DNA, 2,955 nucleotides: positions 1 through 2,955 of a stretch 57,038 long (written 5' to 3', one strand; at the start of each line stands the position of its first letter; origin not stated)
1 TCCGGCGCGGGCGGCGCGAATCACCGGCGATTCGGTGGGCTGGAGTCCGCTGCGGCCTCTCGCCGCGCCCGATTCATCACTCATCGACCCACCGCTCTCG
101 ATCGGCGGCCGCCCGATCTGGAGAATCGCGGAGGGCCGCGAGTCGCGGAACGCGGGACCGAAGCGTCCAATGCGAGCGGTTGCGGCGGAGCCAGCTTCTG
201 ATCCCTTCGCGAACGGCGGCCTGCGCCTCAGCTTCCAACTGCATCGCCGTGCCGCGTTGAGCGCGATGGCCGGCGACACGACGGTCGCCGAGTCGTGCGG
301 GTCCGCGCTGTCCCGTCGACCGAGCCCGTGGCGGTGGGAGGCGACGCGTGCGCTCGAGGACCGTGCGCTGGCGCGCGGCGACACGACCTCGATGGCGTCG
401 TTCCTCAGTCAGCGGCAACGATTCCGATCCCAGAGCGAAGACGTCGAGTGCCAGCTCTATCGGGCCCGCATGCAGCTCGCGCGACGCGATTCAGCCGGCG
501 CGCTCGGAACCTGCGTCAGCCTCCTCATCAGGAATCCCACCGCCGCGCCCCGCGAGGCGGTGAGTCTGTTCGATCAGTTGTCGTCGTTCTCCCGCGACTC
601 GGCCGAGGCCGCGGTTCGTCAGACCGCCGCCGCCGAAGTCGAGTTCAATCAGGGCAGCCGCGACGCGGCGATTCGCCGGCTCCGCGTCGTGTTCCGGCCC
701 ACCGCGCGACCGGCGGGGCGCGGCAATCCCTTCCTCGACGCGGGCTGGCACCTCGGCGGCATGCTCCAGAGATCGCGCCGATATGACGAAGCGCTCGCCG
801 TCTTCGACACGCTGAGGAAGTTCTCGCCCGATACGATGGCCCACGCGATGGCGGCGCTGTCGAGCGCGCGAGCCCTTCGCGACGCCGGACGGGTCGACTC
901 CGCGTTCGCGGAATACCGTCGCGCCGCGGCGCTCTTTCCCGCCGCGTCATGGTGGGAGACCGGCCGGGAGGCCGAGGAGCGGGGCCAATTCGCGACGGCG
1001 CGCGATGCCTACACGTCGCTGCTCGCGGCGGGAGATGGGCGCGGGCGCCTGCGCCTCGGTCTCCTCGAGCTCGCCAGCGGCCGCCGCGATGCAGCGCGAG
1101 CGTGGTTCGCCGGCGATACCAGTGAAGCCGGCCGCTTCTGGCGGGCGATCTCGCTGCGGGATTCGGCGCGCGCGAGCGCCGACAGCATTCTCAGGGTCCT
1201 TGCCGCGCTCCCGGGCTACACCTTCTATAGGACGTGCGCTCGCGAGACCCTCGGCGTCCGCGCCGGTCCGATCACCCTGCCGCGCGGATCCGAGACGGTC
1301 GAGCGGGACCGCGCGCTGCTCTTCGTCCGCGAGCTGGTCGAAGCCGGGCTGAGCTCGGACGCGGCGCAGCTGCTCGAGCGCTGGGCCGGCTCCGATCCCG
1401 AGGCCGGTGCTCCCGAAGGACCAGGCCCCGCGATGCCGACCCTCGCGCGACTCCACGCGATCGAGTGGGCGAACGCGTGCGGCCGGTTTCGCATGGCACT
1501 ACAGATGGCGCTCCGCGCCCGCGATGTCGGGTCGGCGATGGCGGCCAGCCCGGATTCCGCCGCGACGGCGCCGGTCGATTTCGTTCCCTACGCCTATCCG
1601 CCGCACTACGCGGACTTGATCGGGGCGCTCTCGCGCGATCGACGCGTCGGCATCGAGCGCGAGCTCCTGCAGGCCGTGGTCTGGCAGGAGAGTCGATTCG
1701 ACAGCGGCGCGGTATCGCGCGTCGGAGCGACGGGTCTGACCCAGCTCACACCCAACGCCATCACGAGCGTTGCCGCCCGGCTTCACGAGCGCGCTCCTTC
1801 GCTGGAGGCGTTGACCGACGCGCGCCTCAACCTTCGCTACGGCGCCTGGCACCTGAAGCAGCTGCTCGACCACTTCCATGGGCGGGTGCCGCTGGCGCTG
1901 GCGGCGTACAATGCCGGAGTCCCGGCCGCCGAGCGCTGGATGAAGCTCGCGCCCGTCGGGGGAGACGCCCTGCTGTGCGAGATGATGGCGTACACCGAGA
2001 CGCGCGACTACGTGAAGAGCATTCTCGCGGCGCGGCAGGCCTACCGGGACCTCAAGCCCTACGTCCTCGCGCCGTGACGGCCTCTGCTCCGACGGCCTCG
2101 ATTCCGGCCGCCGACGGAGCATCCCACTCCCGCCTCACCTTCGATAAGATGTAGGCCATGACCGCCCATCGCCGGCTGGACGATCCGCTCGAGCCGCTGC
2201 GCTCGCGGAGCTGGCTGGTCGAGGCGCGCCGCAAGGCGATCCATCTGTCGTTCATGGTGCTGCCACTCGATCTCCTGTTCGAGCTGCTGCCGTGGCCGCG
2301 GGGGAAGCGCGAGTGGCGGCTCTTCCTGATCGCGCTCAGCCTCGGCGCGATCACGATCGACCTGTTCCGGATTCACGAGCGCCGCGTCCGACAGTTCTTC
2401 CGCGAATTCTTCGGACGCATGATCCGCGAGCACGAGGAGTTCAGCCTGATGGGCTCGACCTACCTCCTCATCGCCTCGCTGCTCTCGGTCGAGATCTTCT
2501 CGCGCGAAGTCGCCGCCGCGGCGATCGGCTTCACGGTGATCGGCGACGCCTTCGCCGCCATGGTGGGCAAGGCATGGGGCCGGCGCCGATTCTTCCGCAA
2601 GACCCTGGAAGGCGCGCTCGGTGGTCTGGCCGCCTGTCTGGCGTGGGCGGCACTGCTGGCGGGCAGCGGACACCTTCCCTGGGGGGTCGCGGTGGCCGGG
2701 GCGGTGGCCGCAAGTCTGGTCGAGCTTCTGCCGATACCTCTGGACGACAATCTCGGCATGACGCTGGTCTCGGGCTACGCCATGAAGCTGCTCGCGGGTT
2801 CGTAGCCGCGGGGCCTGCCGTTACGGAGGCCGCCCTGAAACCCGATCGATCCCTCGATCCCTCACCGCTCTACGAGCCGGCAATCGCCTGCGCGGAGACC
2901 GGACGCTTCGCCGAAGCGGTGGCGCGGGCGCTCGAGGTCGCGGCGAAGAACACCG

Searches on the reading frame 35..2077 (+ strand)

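Call 32: search_protein_families(library=pfam, proteins=[window:35-2077:+])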
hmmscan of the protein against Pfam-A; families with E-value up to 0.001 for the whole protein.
window:35-2077:+ (680 aa): 4 families
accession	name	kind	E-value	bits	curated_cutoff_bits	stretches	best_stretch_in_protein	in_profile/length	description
PF01464.25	SLT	-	2.4e-21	75.9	21.3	1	537-638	9-107/117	Transglycosylase SLT domain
PF07719.23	TPR_2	-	4e-06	27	27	0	278-303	8-33/34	Tetratricopeptide repeat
PF14559.12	TPR_19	-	2.8e-05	24.8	25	0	247-303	4-57/68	Tetratricopeptide repeat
PF13432.12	TPR_16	-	4.2e-05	24.3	32.7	1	245-304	8-64/65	Tetratricopeptide repeat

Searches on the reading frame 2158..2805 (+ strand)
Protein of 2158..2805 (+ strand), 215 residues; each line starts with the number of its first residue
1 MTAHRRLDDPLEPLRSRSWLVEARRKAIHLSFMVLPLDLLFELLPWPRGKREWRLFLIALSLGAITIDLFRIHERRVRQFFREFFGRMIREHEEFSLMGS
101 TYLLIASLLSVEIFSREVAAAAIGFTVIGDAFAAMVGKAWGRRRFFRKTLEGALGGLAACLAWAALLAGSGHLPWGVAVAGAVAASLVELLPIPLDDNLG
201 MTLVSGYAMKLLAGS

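Call 32: search_protein_families(library=pfam, proteins=[window:2158-2805:+])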
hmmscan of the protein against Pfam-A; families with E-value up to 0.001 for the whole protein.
window:2158-2805:+ (215 aa): 1 family
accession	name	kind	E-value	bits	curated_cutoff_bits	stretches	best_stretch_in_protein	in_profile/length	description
PF01148.25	CTP_transf_1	-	1.3e-05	25.7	24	1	97-186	113-211/264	Cytidylyltransferase family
